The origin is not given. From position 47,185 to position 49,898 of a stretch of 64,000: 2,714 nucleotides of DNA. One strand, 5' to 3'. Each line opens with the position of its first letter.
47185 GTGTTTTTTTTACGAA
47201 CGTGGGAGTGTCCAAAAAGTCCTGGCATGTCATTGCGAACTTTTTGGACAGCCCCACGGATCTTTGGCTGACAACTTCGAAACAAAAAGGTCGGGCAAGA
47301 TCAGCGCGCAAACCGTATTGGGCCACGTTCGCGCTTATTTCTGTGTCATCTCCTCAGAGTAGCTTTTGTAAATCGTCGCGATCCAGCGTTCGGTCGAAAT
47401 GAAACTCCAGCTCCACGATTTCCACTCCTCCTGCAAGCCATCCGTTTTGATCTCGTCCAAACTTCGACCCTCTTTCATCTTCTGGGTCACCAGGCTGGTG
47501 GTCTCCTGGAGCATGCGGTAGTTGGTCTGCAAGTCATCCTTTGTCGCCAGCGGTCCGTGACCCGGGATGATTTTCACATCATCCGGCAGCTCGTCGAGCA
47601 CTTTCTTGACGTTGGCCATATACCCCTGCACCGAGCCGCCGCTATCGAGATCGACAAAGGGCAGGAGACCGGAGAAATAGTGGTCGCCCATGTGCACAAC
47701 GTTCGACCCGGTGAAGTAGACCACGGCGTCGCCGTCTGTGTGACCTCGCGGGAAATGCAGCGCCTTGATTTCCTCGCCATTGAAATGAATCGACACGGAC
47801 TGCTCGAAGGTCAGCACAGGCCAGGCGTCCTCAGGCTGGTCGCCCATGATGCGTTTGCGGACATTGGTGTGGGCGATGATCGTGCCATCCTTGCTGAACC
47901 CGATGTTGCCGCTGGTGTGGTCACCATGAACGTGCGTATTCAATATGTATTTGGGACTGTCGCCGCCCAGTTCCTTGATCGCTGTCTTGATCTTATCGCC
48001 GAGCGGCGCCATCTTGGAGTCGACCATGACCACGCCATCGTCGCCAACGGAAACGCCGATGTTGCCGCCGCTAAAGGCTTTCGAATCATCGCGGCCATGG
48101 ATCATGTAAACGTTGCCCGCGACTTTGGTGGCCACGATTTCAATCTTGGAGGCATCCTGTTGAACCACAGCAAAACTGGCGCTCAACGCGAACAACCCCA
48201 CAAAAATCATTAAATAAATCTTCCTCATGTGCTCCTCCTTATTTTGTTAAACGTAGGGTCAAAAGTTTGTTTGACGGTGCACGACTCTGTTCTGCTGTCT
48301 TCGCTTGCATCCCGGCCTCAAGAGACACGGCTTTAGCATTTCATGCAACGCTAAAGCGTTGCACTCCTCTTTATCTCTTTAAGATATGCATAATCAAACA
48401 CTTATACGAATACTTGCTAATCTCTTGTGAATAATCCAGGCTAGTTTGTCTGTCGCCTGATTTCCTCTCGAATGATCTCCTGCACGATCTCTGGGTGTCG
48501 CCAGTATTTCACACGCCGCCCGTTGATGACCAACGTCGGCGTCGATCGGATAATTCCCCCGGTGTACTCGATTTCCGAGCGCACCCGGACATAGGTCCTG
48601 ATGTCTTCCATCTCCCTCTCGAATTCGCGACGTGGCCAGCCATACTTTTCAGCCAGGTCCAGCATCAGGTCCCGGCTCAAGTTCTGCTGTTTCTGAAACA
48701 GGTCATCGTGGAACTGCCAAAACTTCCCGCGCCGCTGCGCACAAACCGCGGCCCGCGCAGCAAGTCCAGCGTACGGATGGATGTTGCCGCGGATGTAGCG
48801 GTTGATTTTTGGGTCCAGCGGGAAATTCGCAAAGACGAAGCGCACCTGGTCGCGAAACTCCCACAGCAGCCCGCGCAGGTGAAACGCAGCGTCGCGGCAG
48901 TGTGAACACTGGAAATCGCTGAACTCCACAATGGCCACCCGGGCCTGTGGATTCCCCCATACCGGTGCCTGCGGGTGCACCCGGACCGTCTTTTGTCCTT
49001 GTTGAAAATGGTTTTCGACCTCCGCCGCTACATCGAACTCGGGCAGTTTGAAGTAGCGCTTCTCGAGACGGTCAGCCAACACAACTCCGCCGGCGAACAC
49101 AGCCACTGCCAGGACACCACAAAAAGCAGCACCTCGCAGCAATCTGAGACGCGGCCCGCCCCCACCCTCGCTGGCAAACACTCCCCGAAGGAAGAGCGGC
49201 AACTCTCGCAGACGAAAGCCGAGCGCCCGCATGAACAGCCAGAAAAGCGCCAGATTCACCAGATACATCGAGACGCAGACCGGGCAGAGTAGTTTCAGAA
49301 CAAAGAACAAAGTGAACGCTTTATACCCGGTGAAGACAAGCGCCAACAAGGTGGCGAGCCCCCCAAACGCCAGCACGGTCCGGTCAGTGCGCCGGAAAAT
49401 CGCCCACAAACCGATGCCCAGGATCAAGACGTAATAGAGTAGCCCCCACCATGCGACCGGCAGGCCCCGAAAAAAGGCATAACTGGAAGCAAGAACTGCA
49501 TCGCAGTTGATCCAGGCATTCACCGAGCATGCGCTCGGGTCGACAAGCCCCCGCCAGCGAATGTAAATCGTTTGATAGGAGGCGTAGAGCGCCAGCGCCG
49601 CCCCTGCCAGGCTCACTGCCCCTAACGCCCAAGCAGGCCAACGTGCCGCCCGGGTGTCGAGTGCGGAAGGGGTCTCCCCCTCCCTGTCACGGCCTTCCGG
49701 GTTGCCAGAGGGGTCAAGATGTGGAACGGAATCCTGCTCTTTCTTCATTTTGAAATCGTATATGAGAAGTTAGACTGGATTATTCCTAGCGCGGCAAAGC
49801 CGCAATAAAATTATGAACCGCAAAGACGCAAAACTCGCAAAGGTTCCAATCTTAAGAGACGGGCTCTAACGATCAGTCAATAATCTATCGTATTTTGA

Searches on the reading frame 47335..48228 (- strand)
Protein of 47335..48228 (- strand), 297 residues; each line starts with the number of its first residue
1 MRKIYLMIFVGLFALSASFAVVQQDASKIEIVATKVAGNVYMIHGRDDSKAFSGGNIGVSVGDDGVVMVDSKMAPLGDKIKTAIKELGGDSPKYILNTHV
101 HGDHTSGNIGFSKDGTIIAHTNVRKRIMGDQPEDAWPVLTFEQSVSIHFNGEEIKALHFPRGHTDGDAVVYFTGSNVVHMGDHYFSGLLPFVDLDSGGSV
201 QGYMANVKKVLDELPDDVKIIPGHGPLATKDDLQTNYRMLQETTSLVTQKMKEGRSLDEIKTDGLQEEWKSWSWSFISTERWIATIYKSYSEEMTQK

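Call 71: search_protein_families(library=pfam, proteins=[window:47335-48228:-])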
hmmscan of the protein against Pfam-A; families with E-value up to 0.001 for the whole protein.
window:47335-48228:- (297 aa): 1 family
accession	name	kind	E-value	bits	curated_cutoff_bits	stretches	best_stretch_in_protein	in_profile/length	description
PF00753.33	Lactamase_B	-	1.4e-14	54.9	22.7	1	54-224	5-196/196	Metallo-beta-lactamase superfamily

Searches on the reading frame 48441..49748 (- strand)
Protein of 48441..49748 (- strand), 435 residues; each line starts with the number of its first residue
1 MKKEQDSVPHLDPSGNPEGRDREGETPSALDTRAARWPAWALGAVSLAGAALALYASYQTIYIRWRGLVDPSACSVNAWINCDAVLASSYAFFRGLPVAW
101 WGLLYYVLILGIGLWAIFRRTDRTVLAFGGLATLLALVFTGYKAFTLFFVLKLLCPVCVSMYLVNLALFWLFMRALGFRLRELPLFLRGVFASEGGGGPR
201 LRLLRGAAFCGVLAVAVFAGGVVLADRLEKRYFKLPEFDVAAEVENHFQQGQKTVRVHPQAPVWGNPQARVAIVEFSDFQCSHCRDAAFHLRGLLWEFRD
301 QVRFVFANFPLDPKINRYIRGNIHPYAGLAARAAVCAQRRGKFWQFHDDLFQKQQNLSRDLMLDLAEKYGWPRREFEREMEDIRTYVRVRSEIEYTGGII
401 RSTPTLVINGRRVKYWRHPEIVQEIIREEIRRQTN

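Call 71: search_protein_families(library=pfam, proteins=[window:48441-49748:-])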
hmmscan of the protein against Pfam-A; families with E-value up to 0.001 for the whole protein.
window:48441-49748:- (435 aa): 3 families
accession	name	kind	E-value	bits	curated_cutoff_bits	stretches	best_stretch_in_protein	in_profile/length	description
PF07884.19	VKOR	-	1.3e-21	77.6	27.5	1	40-171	1-132/134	Vitamin K epoxide reductase family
PF13462.12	Thioredoxin_4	-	1.4e-18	68.1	23.2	1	261-426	5-163/165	Thioredoxin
PF01323.26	DSBA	-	3e-09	37.4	25.6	1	273-411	2-175/191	DSBA-like thioredoxin domain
